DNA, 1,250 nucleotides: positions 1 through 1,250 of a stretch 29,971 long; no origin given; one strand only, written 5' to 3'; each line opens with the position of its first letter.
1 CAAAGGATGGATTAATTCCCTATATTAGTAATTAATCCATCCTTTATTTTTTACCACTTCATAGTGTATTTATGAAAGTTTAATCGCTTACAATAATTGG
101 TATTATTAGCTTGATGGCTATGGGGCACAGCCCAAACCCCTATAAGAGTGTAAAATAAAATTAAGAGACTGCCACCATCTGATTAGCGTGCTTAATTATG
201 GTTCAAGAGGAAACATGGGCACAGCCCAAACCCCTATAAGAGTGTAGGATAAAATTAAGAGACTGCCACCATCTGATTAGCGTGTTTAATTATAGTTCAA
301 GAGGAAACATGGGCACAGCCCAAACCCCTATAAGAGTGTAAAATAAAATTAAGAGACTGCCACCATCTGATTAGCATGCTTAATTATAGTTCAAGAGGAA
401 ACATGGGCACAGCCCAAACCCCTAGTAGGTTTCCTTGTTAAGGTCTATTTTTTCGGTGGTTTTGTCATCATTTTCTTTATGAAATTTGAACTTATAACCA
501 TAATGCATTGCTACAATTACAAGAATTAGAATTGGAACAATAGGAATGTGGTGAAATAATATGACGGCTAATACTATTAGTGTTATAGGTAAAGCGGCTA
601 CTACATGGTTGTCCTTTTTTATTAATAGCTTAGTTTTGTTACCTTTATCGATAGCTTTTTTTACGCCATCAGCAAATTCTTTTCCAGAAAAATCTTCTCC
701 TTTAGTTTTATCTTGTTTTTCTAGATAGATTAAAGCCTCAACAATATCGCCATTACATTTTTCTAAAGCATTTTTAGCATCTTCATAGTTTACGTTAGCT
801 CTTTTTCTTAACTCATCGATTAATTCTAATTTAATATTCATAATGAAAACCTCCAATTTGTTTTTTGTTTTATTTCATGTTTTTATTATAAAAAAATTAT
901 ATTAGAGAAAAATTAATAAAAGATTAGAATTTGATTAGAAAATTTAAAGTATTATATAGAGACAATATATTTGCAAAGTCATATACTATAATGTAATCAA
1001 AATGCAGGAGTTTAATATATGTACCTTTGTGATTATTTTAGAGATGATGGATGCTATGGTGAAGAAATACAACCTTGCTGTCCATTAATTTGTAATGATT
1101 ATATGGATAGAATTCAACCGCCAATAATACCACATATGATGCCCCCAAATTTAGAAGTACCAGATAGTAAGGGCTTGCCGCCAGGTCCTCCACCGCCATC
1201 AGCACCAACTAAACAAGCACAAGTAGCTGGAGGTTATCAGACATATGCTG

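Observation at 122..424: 94-bp tandem direct repeat (3.2 copies) abutting the 3' end of a DUF4342 gene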

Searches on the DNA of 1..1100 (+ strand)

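Call 5: search_rna_families(source=window, start=1, end=1100, threshold=evalue, max_evalue=10, show_alignments=3)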
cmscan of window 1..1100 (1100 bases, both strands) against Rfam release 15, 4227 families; matches with E-value up to 10: 5.
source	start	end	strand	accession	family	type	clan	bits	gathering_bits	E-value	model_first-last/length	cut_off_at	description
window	7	148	-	RF02921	RT-14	Gene; sRNA;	-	20.7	48.1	3.6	1-144/144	no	RT-14 RNA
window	334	553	-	RF01432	snoR143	Gene; snRNA; snoRNA; HACA-box;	-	16.1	50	4.9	1-169/169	no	small nucleolar RNA snoR143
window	2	45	-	RF04195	MIR6217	Gene; miRNA;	-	15.5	110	1.1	1-228/228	no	MIR6217 microRNA precursor family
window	391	498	-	RF01769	greA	Cis-reg; leader;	-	15.3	60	7.3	1-124/124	no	Enterobacteria greA leader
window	13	89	-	RF01824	RUF20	Gene;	-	14.8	60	0.58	1-425/425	no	RNA of unknown function 20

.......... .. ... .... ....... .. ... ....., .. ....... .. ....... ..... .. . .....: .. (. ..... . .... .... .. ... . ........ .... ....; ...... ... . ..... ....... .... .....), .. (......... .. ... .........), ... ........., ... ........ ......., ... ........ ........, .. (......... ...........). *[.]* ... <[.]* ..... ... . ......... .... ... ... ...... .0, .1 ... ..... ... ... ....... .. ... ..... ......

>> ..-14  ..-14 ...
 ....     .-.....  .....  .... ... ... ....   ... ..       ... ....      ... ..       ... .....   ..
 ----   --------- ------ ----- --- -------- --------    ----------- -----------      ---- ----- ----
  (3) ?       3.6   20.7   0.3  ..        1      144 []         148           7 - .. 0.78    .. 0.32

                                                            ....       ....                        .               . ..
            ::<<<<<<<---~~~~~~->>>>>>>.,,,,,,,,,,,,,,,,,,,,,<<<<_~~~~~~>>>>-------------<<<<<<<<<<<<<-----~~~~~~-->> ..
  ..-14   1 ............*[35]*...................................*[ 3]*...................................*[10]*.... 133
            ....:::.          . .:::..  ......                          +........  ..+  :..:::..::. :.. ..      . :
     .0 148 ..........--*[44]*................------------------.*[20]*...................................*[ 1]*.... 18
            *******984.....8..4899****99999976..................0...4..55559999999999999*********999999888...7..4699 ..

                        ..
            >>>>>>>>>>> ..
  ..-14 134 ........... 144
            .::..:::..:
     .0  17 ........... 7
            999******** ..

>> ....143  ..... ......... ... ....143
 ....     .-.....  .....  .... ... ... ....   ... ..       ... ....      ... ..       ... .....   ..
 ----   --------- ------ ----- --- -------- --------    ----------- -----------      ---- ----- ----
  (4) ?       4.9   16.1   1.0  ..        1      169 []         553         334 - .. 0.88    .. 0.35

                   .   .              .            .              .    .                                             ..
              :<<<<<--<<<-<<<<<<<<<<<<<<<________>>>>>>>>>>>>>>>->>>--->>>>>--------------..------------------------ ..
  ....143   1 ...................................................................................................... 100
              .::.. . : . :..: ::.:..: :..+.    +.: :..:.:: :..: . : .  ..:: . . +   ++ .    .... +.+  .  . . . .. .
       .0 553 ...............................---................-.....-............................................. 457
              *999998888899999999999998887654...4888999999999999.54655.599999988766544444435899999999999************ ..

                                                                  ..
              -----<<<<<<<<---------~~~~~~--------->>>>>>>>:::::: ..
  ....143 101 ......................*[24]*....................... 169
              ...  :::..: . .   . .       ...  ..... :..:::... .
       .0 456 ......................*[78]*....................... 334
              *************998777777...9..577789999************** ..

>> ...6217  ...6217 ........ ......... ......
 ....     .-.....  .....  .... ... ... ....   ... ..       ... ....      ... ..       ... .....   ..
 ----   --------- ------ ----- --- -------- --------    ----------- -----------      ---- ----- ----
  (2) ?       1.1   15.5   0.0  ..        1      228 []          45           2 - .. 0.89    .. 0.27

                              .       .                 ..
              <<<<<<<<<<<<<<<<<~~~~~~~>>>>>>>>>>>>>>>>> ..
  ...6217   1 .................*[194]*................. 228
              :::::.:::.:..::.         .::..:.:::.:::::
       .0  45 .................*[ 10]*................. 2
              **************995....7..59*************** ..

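Call 29: search_dna_similar(query=window:100-430:+, collection=plasmids, mode=distant)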
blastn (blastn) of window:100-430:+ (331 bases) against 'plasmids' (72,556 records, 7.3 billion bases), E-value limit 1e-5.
No match.

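Call 30: search_dna_similar(query=window:100-430:+, collection=phages, mode=distant)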
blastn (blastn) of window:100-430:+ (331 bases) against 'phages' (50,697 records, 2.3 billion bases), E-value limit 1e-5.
No match.

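Call 42: search_dna_similar(query=L015:1-137:+, collection=plasmids, mode=distant, max_evalue=0.01)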
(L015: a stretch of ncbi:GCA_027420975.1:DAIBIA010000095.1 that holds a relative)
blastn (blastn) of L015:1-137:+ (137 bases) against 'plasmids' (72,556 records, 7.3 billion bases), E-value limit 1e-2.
Records with a match: 1; places in all: 1; records where one place covers at least 80% of the query: 0.
Best place of each record, by identity: 60-80% 1.
By first word of the organism name: Priestia 1.
By predicted mobility (MOB-suite, as given by PLSDB): non-mobilizable 1.
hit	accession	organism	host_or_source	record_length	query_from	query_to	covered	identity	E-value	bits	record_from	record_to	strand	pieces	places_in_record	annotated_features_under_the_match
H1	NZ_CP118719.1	Priestia aryabhattai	Pure isolate,Tap water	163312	17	92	55%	75.0%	9e-3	47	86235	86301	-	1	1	none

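Call 63: search_rna_families(sources=[L005, L006, L015, L007], threshold=gathering)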
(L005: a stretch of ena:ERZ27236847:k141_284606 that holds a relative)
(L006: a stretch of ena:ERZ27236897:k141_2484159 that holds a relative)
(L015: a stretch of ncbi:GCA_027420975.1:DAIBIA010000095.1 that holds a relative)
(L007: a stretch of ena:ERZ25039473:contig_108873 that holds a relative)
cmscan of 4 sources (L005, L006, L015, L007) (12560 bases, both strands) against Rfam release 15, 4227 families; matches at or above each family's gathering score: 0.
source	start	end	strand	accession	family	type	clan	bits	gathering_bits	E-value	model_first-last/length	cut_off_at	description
